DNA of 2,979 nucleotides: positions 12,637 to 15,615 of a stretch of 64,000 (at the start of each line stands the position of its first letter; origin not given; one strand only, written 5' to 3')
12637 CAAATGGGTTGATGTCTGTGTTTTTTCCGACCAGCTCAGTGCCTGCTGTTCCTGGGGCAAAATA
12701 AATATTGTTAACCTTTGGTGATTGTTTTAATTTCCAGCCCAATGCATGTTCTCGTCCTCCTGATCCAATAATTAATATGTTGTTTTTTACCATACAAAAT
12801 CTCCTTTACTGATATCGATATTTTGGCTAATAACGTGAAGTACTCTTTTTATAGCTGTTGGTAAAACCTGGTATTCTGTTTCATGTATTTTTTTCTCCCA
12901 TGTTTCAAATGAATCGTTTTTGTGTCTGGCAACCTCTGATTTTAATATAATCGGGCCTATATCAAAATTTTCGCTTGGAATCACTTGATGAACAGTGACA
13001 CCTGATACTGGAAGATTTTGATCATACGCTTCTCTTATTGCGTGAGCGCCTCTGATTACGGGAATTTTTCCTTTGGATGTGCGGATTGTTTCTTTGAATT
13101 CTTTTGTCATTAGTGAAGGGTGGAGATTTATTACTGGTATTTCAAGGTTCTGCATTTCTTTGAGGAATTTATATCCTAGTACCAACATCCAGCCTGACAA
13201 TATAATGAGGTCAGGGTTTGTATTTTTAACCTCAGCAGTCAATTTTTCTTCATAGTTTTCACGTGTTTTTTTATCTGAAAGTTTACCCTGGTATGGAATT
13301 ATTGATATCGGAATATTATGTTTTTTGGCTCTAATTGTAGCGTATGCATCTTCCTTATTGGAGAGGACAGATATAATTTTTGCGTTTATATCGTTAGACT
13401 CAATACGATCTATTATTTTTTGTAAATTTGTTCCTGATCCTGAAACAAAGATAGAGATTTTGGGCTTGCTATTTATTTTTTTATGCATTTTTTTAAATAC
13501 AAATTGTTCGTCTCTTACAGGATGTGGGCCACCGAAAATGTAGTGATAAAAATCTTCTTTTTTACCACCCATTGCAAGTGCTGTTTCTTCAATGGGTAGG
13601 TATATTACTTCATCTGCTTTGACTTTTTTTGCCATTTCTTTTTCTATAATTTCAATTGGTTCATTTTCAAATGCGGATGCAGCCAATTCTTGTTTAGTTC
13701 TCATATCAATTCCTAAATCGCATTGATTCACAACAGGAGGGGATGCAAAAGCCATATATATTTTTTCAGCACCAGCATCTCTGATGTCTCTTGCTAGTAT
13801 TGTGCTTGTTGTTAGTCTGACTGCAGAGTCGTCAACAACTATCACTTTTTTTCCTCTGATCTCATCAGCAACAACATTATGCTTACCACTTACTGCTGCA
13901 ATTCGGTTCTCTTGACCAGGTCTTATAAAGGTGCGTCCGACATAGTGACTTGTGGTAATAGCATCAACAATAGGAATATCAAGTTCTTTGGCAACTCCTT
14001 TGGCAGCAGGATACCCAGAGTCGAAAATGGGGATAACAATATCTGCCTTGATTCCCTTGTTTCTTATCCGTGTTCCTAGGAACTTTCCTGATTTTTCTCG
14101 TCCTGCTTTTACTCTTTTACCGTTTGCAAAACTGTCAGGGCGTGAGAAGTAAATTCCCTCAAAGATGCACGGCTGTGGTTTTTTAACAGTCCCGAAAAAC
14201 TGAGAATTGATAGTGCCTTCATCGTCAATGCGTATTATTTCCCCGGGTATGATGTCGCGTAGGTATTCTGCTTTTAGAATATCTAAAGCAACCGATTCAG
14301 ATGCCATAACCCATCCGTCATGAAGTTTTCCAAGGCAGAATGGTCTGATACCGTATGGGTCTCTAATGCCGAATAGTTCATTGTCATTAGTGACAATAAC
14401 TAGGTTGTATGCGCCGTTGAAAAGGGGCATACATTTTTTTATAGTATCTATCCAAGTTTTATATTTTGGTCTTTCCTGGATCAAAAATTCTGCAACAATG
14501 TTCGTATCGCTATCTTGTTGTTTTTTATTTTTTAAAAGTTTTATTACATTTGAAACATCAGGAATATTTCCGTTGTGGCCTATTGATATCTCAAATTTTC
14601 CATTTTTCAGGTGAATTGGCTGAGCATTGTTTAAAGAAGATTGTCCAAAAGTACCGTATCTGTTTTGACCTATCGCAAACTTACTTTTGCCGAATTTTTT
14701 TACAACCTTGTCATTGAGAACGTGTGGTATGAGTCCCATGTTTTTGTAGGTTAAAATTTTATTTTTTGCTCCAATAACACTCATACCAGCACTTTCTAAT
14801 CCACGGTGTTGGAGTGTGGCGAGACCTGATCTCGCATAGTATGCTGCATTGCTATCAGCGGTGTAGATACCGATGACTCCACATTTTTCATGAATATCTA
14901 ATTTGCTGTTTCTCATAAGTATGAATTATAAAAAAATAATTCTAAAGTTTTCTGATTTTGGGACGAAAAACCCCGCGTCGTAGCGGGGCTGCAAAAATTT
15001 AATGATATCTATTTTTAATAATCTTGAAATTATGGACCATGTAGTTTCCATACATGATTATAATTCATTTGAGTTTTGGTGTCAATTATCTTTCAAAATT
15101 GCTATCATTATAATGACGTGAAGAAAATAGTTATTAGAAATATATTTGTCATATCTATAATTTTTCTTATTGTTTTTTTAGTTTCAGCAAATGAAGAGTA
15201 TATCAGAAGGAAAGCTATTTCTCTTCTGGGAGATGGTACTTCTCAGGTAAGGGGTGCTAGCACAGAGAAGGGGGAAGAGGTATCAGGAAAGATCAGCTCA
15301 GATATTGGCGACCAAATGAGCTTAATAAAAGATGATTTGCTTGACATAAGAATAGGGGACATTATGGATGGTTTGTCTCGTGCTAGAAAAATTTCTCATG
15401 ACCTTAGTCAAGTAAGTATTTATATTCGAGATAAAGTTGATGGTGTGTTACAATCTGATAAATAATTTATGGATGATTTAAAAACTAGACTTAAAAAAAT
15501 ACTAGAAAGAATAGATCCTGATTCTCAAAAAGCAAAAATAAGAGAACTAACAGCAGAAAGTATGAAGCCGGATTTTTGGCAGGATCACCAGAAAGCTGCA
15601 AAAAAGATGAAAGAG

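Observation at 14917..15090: Near-consensus promoter and leader terminator hairpin upstream of the pur operon: candidate attenuator or riboswitch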

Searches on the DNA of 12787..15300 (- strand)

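Call 4: search_rna_families(source=window, start=14700, end=15300, threshold=evalue, max_evalue=10, show_alignments=3)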
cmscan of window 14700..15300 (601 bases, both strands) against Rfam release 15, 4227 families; matches with E-value up to 10: 11.
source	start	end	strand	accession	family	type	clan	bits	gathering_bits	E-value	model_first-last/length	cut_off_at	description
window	14863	14968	-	RF02105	DLEU2_1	Gene; lncRNA;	-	24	52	6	1-121/121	no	Deleted in lymphocytic leukemia 2 conserved region 1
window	14966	15024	-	RF02703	AsxR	Gene; sRNA;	-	22.4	63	0.61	1-53/53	no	Anti stx2 sRNA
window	15081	15150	+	RF03187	MIR1512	Gene; miRNA;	-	18.5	79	0.85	1-94/94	no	MIR1512 microRNA precursor family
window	14963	15056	-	RF00513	Trp_leader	Cis-reg; leader;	-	17.6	41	0.77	1-100/100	no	Tryptophan operon leader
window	14967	15068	-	RF00195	RsmY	Gene; sRNA;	CL00106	16.3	57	0.12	1-121/121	no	RsmY RNA family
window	14717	14797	+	RF03873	mir-3192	Gene; miRNA;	-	15.2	80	6.3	1-77/77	no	mir-3192 microRNA precursor family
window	14967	15018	-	RF01393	isrJ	Gene; sRNA;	-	14.4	37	6.1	1-75/75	no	isrJ Hfq binding RNA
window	14969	15039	-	RF01844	SmY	Gene; snRNA; splicing;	-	13.9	39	2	1-80/80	no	SmY spliceosomal RNA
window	15202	15292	-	RF02178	SMCR2_2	Gene; lncRNA;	-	13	55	5.7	75-165/165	no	Smith-Magenis syndrome chromosome region, candidate 2 conserved region 2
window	14767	14815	-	RF01727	SAM-SAH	Cis-reg; riboswitch;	-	12.6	40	4.2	1-49/49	no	SAM/SAH riboswitch aptamer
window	14700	14796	+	RF01256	snR43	Gene; snRNA; snoRNA; HACA-box;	CL00027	12.1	60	6.6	112-207/207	5'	Small nucleolar RNA snR43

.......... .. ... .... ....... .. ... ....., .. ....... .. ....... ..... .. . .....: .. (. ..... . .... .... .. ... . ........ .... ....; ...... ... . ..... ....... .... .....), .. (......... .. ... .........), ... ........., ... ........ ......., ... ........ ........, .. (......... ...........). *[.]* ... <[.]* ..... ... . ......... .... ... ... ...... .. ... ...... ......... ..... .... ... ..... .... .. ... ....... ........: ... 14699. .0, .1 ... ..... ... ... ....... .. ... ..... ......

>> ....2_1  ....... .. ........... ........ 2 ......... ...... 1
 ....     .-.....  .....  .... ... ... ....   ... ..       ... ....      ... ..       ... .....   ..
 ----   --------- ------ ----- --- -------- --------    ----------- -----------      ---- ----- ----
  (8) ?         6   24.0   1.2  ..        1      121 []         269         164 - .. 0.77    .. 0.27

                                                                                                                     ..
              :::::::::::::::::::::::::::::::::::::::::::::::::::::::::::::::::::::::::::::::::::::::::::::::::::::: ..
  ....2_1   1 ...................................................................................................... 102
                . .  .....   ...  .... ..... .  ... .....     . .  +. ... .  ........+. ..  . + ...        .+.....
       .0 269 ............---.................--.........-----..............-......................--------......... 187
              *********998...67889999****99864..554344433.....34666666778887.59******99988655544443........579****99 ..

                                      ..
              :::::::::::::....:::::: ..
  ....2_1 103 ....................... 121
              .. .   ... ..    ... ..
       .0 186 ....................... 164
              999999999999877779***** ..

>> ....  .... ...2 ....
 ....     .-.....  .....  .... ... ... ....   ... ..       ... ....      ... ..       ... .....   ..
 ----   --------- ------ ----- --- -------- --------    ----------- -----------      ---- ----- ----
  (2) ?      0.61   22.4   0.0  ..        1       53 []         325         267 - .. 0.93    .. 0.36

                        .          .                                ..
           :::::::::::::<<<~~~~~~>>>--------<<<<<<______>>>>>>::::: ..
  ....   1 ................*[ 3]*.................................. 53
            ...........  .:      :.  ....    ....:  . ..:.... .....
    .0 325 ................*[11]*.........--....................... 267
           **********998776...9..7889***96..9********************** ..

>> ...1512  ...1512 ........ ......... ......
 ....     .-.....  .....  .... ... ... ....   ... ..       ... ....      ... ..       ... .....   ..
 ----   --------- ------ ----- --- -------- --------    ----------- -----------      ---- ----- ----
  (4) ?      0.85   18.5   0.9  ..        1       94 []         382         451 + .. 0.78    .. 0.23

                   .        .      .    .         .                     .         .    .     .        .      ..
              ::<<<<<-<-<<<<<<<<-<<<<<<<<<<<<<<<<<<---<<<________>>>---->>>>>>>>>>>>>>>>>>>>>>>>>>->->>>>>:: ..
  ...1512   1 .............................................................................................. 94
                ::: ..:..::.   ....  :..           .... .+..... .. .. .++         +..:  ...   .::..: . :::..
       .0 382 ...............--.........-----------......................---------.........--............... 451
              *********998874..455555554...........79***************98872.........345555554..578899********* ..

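Call 40: search_rna_families(sources=[L013, L016, L108, L110], threshold=gathering)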
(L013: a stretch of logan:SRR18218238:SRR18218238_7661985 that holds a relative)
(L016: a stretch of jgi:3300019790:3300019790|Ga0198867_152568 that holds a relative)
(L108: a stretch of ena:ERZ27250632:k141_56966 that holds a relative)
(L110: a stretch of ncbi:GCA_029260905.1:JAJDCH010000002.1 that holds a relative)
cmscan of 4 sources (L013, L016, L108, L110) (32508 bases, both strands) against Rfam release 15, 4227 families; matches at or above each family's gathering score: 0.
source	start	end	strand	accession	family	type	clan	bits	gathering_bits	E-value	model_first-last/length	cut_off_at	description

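Call 66: search_rna_families(source=L016, start=2800, end=3010, threshold=evalue, max_evalue=5)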
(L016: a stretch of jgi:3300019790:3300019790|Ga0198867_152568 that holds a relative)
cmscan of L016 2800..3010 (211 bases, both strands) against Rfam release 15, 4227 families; matches with E-value up to 5: 17.
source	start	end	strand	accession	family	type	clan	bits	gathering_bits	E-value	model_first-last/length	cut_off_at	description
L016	2806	2868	+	RF02952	dfrA-dnaX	Gene; sRNA;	-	21.9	48.6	2.5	16-76/76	no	dfrA-dnaX RNA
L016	2877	2986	+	RF02747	FtrA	Gene; sRNA;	-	21.2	134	0.5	1-111/111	no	Francisella sRNA A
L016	2928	2988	+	RF00513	Trp_leader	Cis-reg; leader;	-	20.7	41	0.041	1-100/100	no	Tryptophan operon leader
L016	2912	2992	+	RF02644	Spy490380c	Gene; sRNA;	-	19.7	65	3.1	1-96/96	no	S. pyogenes small RNA Spy490380c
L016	2814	2901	-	RF01208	snoR99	Gene; snRNA; snoRNA; HACA-box;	-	19.3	41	0.7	1-106/106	no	Small nucleolar RNA snoR99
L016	2938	2999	-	RF02445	SpR14_sRNA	Gene; sRNA;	-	18.4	50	3.6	1-80/80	no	Streptococcus sRNA SpR14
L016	2941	2985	+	RF01394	isrK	Gene; sRNA;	-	17.5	50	0.08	1-77/77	no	isrK Hfq binding RNA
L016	2917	2991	+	RF02077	STnc220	Gene; sRNA;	-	17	60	1.9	1-79/79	no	Salmonella enterica sRNA STnc220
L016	2901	2989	+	RF01859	Phe_leader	Cis-reg; leader;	-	15.8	55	2.7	1-125/125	no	Phenylalanine leader peptide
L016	2929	2995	+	RF01770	rimP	Cis-reg; leader;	-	15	47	4.2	1-102/102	no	Gammaprotebacteria rimP leader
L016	2925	2985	+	RF02057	STnc40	Gene; sRNA;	-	14.8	45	4.5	1-70/70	no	Salmonella enterica sRNA STnc40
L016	2914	2994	-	RF02861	IR_84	Gene; sRNA;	-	13.7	51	4.5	1-186/186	no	Neisseria sRNA 84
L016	2923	3004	+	RF02621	BSnc120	Gene; sRNA;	-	13.3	114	3.8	1-88/88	no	Brucella sRNA 120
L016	2917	2986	+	RF00512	Leu_leader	Cis-reg; leader;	-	13.2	50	2.6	1-148/148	no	Leucine operon leader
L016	2951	3004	+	RF00679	mir-210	Gene; miRNA;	-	13.1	50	2.9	1-96/96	no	mir-210 microRNA precursor family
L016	2964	3000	-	RF01394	isrK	Gene; sRNA;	-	11.5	50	2.8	38-72/77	no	isrK Hfq binding RNA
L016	2851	2913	-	RF04333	Plastid-ycf3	Intron;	-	11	55.2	4.1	1-47/47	no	Plastid-ycf3 group II-D1 intron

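Call 67: search_rna_families(source=L111, start=2850, end=3010, threshold=evalue, max_evalue=5)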
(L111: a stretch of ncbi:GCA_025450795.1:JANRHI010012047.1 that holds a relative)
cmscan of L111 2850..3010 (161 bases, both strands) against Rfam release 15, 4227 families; matches with E-value up to 5: 7.
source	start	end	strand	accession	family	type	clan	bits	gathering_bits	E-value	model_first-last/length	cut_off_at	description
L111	2910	2995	+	RF00513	Trp_leader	Cis-reg; leader;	-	21.1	41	0.025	1-100/100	no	Tryptophan operon leader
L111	2902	2998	+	RF00122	GadY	Gene; sRNA;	-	15.3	45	0.67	1-114/114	no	GadY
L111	2920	2991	+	RF00078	MicA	Gene; sRNA;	-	14.6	41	4.7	1-75/75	no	MicA sRNA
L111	2925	2990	+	RF00624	P9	Gene;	-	13.6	43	0.97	1-74/74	no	Pseudomonas sRNA P9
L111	2956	2995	+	RF02837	anti-hemB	Gene; sRNA;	-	11.9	49.5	1.6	1-81/81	no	Burkholderia RNA 7 (anti-hemB)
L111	2948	2992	+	RF01394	isrK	Gene; sRNA;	-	10.8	50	3.4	1-77/77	no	isrK Hfq binding RNA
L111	2971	2983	+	RF01122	sR39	Gene; snRNA; snoRNA; CD-box;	-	9.1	50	3.9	44-56/56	no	Small nucleolar RNA sR39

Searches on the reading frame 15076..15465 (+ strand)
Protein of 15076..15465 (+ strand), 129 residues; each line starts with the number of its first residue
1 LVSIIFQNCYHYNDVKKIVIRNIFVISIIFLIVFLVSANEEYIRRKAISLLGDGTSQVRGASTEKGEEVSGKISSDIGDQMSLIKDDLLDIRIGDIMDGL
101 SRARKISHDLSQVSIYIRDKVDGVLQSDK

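Call 7: search_protein_families(library=pfam, proteins=[window:15076-15465:+])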
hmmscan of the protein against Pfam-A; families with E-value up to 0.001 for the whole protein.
window:15076-15465:+ (129 aa): 0 families

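Call 71: search_protein_families(library=ncbifam, proteins=[window:15118-15465:+], max_evalue=0.00001)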
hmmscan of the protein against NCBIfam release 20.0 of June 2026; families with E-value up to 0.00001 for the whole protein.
window:15118-15465:+ (115 aa): 0 families
